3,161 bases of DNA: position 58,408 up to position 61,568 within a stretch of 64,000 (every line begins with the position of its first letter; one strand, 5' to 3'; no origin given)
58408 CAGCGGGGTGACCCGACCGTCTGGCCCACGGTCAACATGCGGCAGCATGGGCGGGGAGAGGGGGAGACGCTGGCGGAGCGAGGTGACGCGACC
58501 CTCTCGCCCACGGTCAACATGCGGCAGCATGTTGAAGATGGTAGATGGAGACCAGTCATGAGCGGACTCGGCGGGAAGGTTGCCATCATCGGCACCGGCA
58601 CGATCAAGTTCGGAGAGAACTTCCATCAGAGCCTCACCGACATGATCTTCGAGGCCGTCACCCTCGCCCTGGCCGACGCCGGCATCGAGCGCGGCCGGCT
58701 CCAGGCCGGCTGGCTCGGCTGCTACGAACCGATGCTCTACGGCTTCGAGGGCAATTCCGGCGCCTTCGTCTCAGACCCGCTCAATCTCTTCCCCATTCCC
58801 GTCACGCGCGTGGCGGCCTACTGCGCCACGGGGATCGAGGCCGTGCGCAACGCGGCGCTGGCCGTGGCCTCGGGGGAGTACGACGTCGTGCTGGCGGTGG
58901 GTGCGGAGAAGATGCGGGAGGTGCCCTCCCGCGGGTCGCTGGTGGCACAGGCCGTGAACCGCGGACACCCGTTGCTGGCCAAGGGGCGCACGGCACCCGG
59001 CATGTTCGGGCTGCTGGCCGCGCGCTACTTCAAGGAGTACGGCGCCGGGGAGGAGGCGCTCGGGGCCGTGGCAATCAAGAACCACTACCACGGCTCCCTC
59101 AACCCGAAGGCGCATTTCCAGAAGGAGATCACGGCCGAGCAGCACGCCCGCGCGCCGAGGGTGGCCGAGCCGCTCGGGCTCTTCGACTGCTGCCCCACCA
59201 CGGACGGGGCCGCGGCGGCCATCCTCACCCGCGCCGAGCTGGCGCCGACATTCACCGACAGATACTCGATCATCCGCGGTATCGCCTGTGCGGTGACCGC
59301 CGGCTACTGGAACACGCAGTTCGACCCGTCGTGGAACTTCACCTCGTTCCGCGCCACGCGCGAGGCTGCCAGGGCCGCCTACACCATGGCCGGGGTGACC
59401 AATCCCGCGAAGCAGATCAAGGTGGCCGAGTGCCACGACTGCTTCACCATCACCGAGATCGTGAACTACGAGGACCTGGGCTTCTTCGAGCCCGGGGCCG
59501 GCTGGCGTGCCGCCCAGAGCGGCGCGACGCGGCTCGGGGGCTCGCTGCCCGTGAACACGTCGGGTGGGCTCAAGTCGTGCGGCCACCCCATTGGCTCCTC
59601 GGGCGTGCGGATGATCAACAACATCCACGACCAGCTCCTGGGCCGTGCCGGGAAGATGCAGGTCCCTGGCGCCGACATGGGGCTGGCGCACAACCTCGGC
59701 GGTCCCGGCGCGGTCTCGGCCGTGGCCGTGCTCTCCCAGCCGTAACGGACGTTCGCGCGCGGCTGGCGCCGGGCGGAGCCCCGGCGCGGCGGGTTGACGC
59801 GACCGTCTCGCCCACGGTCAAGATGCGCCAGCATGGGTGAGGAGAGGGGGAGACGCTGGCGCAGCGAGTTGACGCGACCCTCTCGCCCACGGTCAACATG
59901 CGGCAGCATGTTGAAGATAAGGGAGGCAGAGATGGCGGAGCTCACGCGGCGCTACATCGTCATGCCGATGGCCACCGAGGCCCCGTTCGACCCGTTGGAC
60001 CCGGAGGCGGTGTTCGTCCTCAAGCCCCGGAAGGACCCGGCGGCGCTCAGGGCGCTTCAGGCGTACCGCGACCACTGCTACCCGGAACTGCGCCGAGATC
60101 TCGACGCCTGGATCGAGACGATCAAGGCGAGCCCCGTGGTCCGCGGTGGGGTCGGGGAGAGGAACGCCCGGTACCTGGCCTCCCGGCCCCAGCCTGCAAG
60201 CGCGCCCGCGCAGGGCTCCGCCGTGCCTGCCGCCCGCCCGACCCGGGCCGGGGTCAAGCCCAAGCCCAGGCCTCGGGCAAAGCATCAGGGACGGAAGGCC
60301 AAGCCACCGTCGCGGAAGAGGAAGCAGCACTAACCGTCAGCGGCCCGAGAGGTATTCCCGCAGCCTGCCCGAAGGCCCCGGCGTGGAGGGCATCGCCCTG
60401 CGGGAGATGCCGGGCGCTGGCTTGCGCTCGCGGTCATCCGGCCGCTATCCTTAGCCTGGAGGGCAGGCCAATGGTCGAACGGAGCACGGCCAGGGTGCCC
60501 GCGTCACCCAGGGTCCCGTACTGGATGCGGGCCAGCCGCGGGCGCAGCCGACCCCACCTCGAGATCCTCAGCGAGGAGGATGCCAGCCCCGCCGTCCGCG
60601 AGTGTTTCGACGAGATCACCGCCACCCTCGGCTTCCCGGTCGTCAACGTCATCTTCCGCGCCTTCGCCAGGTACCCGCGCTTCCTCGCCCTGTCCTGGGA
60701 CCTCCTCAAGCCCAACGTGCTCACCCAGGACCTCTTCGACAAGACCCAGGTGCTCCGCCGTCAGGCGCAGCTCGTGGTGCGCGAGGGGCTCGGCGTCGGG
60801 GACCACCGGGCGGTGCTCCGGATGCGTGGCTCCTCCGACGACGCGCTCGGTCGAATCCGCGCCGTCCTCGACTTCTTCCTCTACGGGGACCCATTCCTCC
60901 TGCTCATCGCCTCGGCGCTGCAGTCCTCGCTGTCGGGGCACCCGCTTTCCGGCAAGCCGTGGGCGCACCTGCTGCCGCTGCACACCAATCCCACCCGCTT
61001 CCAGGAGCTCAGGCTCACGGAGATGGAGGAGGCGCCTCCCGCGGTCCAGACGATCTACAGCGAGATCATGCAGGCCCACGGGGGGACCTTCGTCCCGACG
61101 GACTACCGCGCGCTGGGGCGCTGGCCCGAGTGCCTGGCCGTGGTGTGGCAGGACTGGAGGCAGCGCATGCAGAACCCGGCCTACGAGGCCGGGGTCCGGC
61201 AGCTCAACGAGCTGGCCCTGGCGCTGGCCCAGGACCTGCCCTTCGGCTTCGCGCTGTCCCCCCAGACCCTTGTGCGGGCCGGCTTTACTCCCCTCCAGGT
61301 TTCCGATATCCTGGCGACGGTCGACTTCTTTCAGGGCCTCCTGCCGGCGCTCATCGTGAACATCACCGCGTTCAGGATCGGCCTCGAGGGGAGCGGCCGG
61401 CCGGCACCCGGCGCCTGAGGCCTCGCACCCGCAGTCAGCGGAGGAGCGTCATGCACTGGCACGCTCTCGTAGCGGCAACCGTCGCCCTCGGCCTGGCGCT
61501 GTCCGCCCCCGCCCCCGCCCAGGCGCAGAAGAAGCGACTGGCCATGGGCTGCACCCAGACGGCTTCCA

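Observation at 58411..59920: Two copies of a ~130-bp bipartite palindromic cis-element placed immediately upstream of two adjacent genes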

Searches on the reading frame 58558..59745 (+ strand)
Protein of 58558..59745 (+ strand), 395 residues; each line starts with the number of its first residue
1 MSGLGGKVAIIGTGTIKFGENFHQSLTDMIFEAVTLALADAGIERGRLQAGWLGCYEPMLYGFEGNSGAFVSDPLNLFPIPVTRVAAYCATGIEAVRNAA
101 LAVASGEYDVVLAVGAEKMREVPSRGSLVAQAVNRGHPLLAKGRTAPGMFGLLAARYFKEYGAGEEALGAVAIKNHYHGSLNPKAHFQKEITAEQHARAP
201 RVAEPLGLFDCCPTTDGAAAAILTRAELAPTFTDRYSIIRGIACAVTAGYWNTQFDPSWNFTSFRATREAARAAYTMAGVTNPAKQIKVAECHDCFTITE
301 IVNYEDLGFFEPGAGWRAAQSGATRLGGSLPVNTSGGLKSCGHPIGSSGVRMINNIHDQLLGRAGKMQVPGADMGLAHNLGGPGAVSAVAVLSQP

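Call 9: search_protein_families(library=pfam, proteins=[window:58558-59745:+], max_evalue=0.01)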
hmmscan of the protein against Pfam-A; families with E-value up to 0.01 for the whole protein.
window:58558-59745:+ (395 aa): 5 families
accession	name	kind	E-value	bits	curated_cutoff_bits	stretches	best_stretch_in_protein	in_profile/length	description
PF22691.2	Thiolase_C_1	-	1.9e-41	141.6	28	1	256-393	10-143/144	Thiolase C-terminal domain-like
PF00108.29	Thiolase_N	-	8.9e-22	78.1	26.4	1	8-226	1-259/260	Thiolase, N-terminal domain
PF02803.24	Thiolase_C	-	9.6e-08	32.1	27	1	270-372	27-109/123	Thiolase, C-terminal domain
PF08545.16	ACP_syn_III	-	0.00069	19.9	24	0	86-120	4-38/80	3-Oxoacyl-[acyl-carrier-protein (ACP)] synthase III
PF00109.32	ketoacyl-synt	-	0.00093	19.3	20.8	1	81-121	166-206/252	Beta-ketoacyl synthase, N-terminal domain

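Call 43: find_homologous_proteins(query=window:58558-59745:+, max_evalue=1e-100)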
Query window:58558-59745:+ (395 aa): 1709 proteins with E <= 1e-100 among 8000 candidates; the best 120 are listed.
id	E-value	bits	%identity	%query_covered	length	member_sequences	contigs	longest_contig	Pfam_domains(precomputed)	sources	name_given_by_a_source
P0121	1.7e-249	846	93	100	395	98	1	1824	PF02803.25,PF00108.30,PF22691.3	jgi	-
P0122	1.9e-245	832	91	100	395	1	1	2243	PF02803.25,PF00108.30,PF22691.3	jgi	jgi:acetyl-CoA C-acetyltransferase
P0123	4.4e-245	831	91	100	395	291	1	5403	PF02803.25,PF00108.30,PF22691.3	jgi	jgi:acetyl-CoA C-acetyltransferase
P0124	7.4e-245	830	91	100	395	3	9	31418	PF02803.25,PF00108.30,PF22691.3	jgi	jgi:acetyl-CoA C-acetyltransferase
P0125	1.6e-244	829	92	100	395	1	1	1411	PF02803.25,PF00108.30,PF22691.3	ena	-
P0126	7.0e-244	827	91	100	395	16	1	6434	PF02803.25,PF00108.30,PF22691.3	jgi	jgi:acetyl-CoA C-acetyltransferase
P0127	1.5e-243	826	92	100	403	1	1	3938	PF02803.25,PF00108.30,PF22691.3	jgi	jgi:acetyl-CoA C-acetyltransferase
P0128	4.2e-243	825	92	100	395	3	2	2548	PF02803.25,PF00108.30,PF22691.3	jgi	jgi:acetyl-CoA C-acetyltransferase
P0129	6.8e-243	824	92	100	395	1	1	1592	PF02803.25,PF00108.30,PF22691.3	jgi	-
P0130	1.2e-242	823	90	100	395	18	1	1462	PF02803.25,PF00108.30,PF22691.3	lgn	-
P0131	1.3e-242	823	91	100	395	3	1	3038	PF02803.25,PF00108.30,PF22691.3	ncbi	-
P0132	8.8e-242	820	91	100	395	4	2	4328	PF02803.25,PF00108.30,PF22691.3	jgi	jgi:acetyl-CoA C-acetyltransferase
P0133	8.3e-240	814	91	99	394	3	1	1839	PF02803.25,PF00108.30,PF22691.3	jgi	jgi:acetyl-CoA C-acetyltransferase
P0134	3.3e-238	808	89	100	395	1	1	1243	PF02803.25,PF00108.30,PF22691.3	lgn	-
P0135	3.1e-237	805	89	99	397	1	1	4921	PF02803.25,PF00108.30,PF22691.3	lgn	-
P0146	2.4e-233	792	88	100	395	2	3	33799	PF02803.25,PF00108.30,PF22691.3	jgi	jgi:acetyl-CoA C-acetyltransferase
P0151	3.5e-232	789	88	99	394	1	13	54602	PF02803.25,PF00108.30,PF22691.3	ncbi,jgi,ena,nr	ncbi:MAG: acetyl-CoA acetyltransferase [Candidatus Rokuibacteriota bacterium]|nr:MAG: acetyl-CoA ace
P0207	2.9e-222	756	84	99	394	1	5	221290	PF02803.25,PF00108.30,PF22691.3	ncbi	-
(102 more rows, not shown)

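Call 44: find_encoding_contigs(protein=P0124, flank=2500, max_places=6)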
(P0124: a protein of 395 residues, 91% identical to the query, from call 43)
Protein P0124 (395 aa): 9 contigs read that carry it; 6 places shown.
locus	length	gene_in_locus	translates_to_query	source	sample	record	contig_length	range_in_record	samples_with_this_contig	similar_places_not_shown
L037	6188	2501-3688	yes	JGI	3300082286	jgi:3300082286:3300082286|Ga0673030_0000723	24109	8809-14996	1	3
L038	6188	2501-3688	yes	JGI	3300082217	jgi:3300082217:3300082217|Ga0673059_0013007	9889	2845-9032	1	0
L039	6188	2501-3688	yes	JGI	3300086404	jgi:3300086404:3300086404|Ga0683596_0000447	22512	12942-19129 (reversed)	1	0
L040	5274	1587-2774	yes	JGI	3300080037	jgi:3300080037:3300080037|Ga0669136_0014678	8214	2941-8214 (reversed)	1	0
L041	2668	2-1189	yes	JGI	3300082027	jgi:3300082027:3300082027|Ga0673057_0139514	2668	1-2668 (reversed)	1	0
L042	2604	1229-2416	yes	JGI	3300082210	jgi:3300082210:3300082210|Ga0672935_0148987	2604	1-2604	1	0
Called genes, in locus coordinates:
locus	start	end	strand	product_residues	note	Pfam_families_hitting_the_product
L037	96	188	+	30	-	-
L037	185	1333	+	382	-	PF01594:AI-2E_transport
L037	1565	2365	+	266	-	-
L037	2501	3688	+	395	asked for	PF00108:Thiolase_N, PF02803:Thiolase_C (weak), PF22691:Thiolase_C_1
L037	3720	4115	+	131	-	-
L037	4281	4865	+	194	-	PF00293:NUDIX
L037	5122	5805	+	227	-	-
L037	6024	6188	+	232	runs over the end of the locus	PF00691:OmpA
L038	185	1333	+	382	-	PF01594:AI-2E_transport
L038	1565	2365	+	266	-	-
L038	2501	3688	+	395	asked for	PF00108:Thiolase_N, PF02803:Thiolase_C (weak), PF22691:Thiolase_C_1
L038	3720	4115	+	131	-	-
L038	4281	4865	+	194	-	PF00293:NUDIX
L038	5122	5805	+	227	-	-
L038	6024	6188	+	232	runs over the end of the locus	PF00691:OmpA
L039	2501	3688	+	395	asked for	PF00108:Thiolase_N, PF02803:Thiolase_C (weak), PF22691:Thiolase_C_1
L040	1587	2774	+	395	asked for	PF00108:Thiolase_N, PF02803:Thiolase_C (weak), PF22691:Thiolase_C_1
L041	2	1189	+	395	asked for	PF00108:Thiolase_N, PF02803:Thiolase_C (weak), PF22691:Thiolase_C_1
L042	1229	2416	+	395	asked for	PF00108:Thiolase_N, PF02803:Thiolase_C (weak), PF22691:Thiolase_C_1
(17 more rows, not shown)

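Call 45: find_encoding_contigs(protein=P0151, flank=2500, max_places=6)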
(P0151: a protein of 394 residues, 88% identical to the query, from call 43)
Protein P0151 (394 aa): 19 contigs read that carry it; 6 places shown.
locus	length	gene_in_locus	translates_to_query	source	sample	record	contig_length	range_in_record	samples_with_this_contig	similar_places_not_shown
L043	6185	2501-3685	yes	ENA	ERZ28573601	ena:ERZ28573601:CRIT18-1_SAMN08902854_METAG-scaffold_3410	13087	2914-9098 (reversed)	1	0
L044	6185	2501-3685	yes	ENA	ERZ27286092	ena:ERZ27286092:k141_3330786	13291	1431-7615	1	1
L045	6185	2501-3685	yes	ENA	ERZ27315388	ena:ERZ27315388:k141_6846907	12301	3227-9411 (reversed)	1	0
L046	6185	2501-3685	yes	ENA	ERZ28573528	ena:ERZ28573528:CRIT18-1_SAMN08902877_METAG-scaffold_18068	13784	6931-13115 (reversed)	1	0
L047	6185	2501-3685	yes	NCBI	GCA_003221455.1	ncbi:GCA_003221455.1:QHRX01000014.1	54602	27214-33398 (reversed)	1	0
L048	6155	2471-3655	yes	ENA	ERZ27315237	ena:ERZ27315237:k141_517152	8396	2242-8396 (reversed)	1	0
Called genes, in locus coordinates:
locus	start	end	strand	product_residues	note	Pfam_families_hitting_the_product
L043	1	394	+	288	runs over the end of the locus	PF01774:UreD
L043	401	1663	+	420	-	PF07690:MFS_1, PF00083:Sugar_tr (faint), PF07690:MFS_1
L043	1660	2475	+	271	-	PF02517:Rce1-like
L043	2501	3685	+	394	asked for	PF00108:Thiolase_N, PF02803:Thiolase_C, PF22691:Thiolase_C_1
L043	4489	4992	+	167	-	PF00107:ADH_zinc_N, PF13602:ADH_zinc_N_2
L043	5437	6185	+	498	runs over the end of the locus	PF00657:Lipase_GDSL (faint), PF13472:Lipase_GDSL_2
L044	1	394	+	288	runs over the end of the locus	PF01774:UreD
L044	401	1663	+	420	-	PF07690:MFS_1, PF00083:Sugar_tr (faint), PF07690:MFS_1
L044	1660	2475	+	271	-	PF02517:Rce1-like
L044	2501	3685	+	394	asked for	PF00108:Thiolase_N, PF02803:Thiolase_C, PF22691:Thiolase_C_1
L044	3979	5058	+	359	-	PF16884:ADH_N_2, PF00107:ADH_zinc_N, PF13602:ADH_zinc_N_2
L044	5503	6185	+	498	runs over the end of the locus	PF00657:Lipase_GDSL (faint), PF13472:Lipase_GDSL_2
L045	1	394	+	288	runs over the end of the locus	PF01774:UreD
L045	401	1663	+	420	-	PF07690:MFS_1, PF00083:Sugar_tr (faint), PF07690:MFS_1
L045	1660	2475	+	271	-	PF02517:Rce1-like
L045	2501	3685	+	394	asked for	PF00108:Thiolase_N, PF02803:Thiolase_C, PF22691:Thiolase_C_1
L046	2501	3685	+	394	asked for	PF00108:Thiolase_N, PF02803:Thiolase_C, PF22691:Thiolase_C_1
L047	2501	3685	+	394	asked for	PF00108:Thiolase_N, PF02803:Thiolase_C, PF22691:Thiolase_C_1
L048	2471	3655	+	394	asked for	PF00108:Thiolase_N, PF02803:Thiolase_C, PF22691:Thiolase_C_1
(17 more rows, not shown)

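Call 46: find_encoding_contigs(protein=P0146, flank=2500, max_places=3)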
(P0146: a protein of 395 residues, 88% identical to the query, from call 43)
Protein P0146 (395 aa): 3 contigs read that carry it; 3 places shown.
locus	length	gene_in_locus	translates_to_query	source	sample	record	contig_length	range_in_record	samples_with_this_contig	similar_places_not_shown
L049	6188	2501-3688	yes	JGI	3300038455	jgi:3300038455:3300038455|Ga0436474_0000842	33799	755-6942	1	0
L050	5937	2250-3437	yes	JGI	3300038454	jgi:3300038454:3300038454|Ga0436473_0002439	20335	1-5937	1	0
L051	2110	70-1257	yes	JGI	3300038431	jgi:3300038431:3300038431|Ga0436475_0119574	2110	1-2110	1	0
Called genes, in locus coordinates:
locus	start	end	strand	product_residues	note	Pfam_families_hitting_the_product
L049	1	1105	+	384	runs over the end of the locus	PF06224:AlkZ-like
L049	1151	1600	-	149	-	PF00775:Dioxygenase_C, PF13620:CarboxypepD_reg (weak)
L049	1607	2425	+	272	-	PF02517:Rce1-like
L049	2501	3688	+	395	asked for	PF00108:Thiolase_N, PF02803:Thiolase_C, PF22691:Thiolase_C_1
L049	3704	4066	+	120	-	-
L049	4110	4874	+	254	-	PF01557:FAA_hydrolase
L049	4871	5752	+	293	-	PF00106:adh_short, PF01370:Epimerase, PF08659:KR, PF13561:adh_short_C2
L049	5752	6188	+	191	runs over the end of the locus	PF00293:NUDIX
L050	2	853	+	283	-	?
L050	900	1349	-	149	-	PF00775:Dioxygenase_C, PF13620:CarboxypepD_reg (weak)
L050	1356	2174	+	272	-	PF02517:Rce1-like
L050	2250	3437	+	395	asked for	PF00108:Thiolase_N, PF02803:Thiolase_C, PF22691:Thiolase_C_1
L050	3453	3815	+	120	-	-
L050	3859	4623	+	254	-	PF01557:FAA_hydrolase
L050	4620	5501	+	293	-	PF00106:adh_short, PF01370:Epimerase, PF08659:KR, PF13561:adh_short_C2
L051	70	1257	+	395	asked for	PF00108:Thiolase_N, PF02803:Thiolase_C, PF22691:Thiolase_C_1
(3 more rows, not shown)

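Call 47: find_encoding_contigs(protein=P0207, flank=2500, max_places=3)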
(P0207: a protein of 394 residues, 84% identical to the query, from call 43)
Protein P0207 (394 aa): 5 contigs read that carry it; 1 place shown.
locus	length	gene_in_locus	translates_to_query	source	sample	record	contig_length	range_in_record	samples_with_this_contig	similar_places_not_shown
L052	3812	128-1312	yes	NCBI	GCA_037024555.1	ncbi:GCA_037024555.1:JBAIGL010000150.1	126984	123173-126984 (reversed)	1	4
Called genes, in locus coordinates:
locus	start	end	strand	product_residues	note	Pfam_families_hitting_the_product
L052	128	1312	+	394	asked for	PF00108:Thiolase_N, PF02803:Thiolase_C, PF22691:Thiolase_C_1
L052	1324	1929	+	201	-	PF00293:NUDIX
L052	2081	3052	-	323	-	PF01972:SDH_protease (weak), PF25145:NfeD1b_N, PF00574:CLP_protease (faint), PF01343:Peptidase_S49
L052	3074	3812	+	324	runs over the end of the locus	PF00291:PALP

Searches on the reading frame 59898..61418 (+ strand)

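Call 9: search_protein_families(library=pfam, proteins=[window:59898-61418:+], max_evalue=0.01)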
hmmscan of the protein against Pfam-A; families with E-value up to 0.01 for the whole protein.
window:59898-61418:+ (506 aa): 1 family
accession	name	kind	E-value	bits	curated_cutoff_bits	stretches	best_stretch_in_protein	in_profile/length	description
PF10778.14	DehI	-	7.4e-21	75.1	28.9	1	247-392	1-137/148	Halocarboxylic acid dehydrogenase DehI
